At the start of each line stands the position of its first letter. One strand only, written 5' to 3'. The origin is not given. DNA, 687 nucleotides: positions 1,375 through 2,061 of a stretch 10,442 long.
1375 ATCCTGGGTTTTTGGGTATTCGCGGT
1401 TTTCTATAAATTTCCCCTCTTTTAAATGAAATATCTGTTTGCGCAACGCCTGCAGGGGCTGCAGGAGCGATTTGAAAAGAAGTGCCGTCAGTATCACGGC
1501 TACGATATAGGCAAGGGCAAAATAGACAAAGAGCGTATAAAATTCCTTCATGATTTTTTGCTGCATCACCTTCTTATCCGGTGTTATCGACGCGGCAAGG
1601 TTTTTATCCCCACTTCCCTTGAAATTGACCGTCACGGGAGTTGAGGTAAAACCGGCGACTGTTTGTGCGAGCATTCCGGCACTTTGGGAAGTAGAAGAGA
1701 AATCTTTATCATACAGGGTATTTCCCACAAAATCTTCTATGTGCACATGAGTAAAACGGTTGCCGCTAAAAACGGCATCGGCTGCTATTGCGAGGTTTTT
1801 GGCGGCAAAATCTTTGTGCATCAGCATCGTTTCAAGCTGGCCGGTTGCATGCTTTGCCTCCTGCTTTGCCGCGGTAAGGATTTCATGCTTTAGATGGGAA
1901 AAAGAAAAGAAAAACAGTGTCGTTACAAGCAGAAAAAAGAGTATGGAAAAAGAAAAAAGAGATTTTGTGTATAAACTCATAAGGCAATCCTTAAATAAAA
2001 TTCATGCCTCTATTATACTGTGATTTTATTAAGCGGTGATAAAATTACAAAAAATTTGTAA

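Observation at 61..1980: LapD-like inside-out c-di-GMP receptor architecture with a KVL EAL motif and no adjacent LapG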

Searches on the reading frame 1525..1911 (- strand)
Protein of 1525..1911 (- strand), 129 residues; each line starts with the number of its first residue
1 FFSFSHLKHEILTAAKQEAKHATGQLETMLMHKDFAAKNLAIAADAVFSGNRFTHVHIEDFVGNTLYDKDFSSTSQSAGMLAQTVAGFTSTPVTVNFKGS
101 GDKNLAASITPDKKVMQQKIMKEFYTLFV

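Call 52: predict_structure(alignment_id=A6)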
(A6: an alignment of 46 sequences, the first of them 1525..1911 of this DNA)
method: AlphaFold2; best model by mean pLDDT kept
length: 129 residues; sequences in the alignment: 46
mean_pLDDT: 90.9   pTM: 0.82
mean pLDDT of the five models: 90.9, 90.3, 90.0, 89.3, 89.0
residues with pLDDT >= 90: 87; 70-90: 42; 50-70: 0; < 50: 0
segments of 3 or more residues with pLDDT < 50: none
pLDDT, mean of each block of 10 residues (from residue 1): 88 95 95 82 94 96 96 86 82 93 93 93 89
secondary structure, 60 per line:
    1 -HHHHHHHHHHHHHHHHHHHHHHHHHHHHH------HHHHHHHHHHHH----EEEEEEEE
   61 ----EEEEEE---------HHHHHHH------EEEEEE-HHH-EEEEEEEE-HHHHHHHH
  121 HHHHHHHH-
elements in order: H2-30 H37-48 E53-60 E65-70 H80-86 E93-98 E104-111 H113-128

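Call 55: fold_search(model_id=the predicted structure, library=pdb)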
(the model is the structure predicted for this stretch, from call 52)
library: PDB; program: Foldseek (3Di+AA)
matches with E <= 10: 510; with E <= 0.001: 1
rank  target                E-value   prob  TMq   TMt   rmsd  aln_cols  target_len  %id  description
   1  4u64                  7.1e-05  1.00  0.65  0.65   3.8       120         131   12  Structure of the periplasmic output domain of the Legionella pneumophila LapD ortholog CdgS9 in the apo state (released 2014-08-13)
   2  3pjv_F                1.3e-02  0.98  0.51  0.52  15.8       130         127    9  Structure of Pseudomonas fluorescence LapD periplasmic domain (released 2011-02-09)
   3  3pjv_D                2.6e-02  0.97  0.51  0.51  15.6       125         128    8  Structure of Pseudomonas fluorescence LapD periplasmic domain (released 2011-02-09)
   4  4jgp_B                3.1e-02  0.85  0.42  0.29  12.3       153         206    9  The crystal structure of sporulation kinase D sensor domain from Bacillus subtilis subsp in complex with pyruvate at 2 (released 2013-05-15)
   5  7dud_A                3.8e-02  0.95  0.52  0.47  13.9       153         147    9  Crystal Structure of erWalK (released 2022-01-19)
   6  5ku5_C                4.0e-02  0.96  0.50  0.46   6.6       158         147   11  Crystal Structure of CusS Sensor Domain with Silver Bound (released 2016-09-14)
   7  4ywz_A                4.6e-02  0.94  0.52  0.47  13.6       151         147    9  Crystal structure of the extracellular receptor domain of the essential sensor kinase WalK from Staphylococcus aureus (released 2016-03-30)
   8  4jgo_B                8.0e-02  0.75  0.43  0.29  12.5       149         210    9  The crystal structure of sporulation kinase d sensor domain from Bacillus subtilis subsp. (released 2013-05-15)
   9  5ku5_B                1.0e-01  0.94  0.54  0.49   8.9       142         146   13  Crystal Structure of CusS Sensor Domain with Silver Bound (released 2016-09-14)
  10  4jgo_A                1.0e-01  0.63  0.42  0.29  12.2       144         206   10  The crystal structure of sporulation kinase d sensor domain from Bacillus subtilis subsp. (released 2013-05-15)
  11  4jgr_A                1.2e-01  0.93  0.35  0.24   4.2        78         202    9  The crystal structure of sporulation kinase D mutant sensor domain, R131A, from Bacillus subtilis subsp at 2.4A resolu (released 2013-05-15)
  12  5ku5_D                1.4e-01  0.90  0.49  0.45   8.1       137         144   13  Crystal Structure of CusS Sensor Domain with Silver Bound (released 2016-09-14)
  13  4ywz_B                1.6e-01  0.84  0.54  0.49  10.7       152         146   12  Crystal structure of the extracellular receptor domain of the essential sensor kinase WalK from Staphylococcus aureus (released 2016-03-30)
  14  2j80_A                2.5e-01  0.51  0.39  0.39  13.7       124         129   13  Structure of Citrate-bound Periplasmic Domain of Sensor Histidine Kinase CitA (released 2007-10-23)
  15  8hkx_AS3P             2.5e-01  0.33  0.34  0.24   6.7        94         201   11  Cryo-EM Structures and Translocation Mechanism of Crenarchaeota Ribosome (released 2023-08-16)
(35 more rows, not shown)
